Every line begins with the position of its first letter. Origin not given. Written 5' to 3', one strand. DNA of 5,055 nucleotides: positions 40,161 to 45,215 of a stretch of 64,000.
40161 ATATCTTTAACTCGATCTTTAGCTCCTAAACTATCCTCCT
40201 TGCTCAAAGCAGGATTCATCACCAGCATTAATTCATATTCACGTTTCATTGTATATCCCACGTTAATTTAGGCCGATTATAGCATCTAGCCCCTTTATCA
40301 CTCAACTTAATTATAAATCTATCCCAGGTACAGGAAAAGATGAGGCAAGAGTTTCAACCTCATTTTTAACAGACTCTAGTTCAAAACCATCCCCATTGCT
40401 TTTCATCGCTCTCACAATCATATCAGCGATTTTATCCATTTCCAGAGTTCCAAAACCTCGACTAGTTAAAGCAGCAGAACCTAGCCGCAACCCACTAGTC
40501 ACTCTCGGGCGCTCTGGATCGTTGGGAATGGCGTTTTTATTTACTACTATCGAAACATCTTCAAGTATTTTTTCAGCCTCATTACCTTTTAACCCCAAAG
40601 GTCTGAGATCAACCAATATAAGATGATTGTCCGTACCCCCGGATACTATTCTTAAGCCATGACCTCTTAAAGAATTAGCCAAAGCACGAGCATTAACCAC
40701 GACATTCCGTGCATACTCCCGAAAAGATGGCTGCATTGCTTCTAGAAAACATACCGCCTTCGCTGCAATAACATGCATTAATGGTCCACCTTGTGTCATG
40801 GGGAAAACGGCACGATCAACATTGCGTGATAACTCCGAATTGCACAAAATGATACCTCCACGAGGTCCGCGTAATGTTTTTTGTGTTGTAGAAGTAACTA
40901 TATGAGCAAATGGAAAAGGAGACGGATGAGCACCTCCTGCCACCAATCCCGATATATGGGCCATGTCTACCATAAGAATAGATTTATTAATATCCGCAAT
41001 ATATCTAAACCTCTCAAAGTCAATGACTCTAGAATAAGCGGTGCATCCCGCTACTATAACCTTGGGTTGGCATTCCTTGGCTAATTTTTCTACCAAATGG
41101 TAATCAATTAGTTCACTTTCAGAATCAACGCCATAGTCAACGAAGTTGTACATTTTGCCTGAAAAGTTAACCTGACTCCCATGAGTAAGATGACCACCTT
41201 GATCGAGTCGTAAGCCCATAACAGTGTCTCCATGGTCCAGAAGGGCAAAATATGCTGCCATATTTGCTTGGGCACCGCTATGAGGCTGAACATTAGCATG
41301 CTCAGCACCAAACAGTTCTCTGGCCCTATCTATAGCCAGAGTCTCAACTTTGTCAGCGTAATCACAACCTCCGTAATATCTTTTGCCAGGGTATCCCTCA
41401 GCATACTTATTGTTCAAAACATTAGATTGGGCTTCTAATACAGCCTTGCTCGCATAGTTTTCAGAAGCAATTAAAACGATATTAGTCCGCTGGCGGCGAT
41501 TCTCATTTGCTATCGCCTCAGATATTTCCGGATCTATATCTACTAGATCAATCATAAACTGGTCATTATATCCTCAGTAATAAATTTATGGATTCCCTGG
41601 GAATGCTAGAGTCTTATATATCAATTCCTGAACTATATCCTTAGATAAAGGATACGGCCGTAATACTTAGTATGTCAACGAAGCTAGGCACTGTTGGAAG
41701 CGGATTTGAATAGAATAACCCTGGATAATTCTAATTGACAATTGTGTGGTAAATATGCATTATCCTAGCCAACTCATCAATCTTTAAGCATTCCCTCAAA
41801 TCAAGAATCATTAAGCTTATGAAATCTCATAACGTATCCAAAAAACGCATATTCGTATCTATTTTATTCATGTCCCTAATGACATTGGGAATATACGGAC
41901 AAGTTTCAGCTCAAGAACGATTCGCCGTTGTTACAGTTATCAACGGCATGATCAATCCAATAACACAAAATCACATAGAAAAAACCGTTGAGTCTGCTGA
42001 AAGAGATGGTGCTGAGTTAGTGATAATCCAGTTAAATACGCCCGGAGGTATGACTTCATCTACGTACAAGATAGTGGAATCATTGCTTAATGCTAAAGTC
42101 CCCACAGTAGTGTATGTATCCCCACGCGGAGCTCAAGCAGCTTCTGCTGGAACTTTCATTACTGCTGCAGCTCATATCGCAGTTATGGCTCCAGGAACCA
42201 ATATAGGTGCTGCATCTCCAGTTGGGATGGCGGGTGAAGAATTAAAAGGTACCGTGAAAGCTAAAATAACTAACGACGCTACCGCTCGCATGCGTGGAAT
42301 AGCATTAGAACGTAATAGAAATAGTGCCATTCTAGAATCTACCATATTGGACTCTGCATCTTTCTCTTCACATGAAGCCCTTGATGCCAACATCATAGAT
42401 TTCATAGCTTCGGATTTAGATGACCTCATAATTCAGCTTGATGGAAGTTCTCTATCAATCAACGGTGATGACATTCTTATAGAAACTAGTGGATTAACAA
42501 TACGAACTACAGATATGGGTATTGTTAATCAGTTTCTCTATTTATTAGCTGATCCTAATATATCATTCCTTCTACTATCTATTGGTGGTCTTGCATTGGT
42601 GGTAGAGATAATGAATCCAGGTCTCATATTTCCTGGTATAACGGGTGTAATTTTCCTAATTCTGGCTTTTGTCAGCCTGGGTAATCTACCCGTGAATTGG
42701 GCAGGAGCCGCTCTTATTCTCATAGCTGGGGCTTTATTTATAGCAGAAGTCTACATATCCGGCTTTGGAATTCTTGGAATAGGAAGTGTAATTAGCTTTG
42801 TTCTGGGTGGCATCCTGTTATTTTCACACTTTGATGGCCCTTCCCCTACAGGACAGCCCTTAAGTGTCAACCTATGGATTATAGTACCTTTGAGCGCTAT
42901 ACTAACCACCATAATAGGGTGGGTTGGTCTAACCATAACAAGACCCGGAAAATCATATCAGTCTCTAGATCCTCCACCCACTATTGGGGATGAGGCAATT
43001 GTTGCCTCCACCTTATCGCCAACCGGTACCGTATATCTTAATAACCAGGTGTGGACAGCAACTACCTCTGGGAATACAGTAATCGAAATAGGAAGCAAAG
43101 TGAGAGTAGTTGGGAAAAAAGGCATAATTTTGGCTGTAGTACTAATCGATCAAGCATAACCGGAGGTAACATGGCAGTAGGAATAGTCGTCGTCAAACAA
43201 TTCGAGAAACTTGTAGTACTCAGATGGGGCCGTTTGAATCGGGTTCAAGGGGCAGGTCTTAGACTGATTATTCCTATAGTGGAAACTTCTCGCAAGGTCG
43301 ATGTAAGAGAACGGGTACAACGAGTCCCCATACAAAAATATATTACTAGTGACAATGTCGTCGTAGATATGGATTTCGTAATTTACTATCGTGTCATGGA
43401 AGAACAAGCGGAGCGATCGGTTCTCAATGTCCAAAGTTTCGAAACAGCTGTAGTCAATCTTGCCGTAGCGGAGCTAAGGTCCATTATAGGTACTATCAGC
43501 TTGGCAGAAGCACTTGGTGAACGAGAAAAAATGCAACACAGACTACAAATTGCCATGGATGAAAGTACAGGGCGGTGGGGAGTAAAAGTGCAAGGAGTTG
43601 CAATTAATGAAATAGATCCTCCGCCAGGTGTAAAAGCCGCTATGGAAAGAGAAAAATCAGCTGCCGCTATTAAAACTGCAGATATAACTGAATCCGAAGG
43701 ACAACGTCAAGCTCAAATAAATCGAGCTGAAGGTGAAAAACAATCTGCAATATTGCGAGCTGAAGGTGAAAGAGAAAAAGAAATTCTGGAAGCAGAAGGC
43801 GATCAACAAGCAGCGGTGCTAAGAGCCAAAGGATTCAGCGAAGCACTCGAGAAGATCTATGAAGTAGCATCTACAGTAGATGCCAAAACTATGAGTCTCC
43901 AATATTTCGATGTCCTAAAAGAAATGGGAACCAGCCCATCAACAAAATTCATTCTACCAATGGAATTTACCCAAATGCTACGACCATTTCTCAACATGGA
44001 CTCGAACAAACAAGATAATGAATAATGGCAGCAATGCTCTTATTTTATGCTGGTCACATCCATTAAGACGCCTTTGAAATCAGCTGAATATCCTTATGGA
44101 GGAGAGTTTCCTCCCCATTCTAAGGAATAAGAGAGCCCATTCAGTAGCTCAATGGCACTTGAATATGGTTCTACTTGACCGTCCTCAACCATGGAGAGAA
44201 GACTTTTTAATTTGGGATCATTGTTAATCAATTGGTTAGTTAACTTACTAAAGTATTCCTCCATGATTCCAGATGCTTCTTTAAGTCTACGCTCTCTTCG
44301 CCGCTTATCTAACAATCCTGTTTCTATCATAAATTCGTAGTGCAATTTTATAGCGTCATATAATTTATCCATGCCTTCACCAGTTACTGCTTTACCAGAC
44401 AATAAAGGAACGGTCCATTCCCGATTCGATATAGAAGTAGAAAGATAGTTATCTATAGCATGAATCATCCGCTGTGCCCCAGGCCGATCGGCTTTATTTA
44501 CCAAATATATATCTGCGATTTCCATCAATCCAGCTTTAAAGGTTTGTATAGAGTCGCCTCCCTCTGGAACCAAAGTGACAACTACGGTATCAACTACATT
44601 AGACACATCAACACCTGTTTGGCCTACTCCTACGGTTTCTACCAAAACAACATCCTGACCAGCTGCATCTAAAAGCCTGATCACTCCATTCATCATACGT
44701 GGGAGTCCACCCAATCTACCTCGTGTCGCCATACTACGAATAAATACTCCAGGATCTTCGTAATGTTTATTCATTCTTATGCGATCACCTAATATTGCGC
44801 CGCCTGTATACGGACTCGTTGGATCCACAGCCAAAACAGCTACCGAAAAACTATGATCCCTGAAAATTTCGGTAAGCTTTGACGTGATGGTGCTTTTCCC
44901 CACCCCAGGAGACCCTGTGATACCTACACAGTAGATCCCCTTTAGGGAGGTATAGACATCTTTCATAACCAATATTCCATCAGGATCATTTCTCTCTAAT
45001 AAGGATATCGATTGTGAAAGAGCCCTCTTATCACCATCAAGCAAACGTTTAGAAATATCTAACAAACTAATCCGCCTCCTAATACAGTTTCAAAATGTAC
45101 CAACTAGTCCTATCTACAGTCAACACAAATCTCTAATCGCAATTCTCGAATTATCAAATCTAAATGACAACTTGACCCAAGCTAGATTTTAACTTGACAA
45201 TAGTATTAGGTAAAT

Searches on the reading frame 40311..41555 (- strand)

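Call 96: search_protein_families(library=pfam, proteins=[window:40311-41555:-], max_evalue=0.00001)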
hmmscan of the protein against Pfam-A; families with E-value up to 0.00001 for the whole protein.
window:40311-41555:- (414 aa): 2 families
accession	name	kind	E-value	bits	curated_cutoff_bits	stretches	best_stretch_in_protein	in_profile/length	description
PF00464.25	SHMT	-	3.4e-161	536.8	27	1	5-380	2-399/399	Serine hydroxymethyltransferase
PF00155.27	Aminotran_1_2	-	1.5e-07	31.4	19.7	1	56-354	33-346/361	Aminotransferase class I and II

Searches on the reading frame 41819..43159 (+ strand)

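Call 110: search_protein_families(library=pfam, proteins=[window:41819-43159:+], max_evalue=0.00001)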
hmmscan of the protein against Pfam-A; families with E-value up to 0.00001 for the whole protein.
window:41819-43159:+ (446 aa): 3 families
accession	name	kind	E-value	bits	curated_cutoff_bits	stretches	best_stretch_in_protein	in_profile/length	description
PF24961.1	NfeD_membrane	-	1.8e-23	83.3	26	1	247-369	1-116/119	NfeD integral membrane domain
PF25145.1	NfeD1b_N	-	8e-18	65.1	40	1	41-176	7-135/189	NfeD1b, N-terminal domain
PF01957.25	NfeD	-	1.2e-10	41.9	29.1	1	389-440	5-55/57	NfeD-like C-terminal, partner-binding domain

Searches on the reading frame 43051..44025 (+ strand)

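Call 110: search_protein_families(library=pfam, proteins=[window:43051-44025:+], max_evalue=0.00001)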
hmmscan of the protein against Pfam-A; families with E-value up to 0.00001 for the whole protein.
window:43051-44025:+ (324 aa): 1 family
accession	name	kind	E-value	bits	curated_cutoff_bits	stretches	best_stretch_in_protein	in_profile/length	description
PF01145.31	Band_7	-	2.8e-34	119.1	23.6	1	47-229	2-175/176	SPFH domain / Band 7 family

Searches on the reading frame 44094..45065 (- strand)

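Call 110: search_protein_families(library=pfam, proteins=[window:44094-45065:-], max_evalue=0.00001)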
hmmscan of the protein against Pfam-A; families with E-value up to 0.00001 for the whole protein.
window:44094-45065:- (323 aa): 1 family
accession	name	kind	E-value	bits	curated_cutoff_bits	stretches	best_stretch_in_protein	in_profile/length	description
PF03308.22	MeaB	-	4.7e-83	278.8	23.1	1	18-274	3-266/273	Methylmalonyl Co-A mutase-associated GTPase MeaB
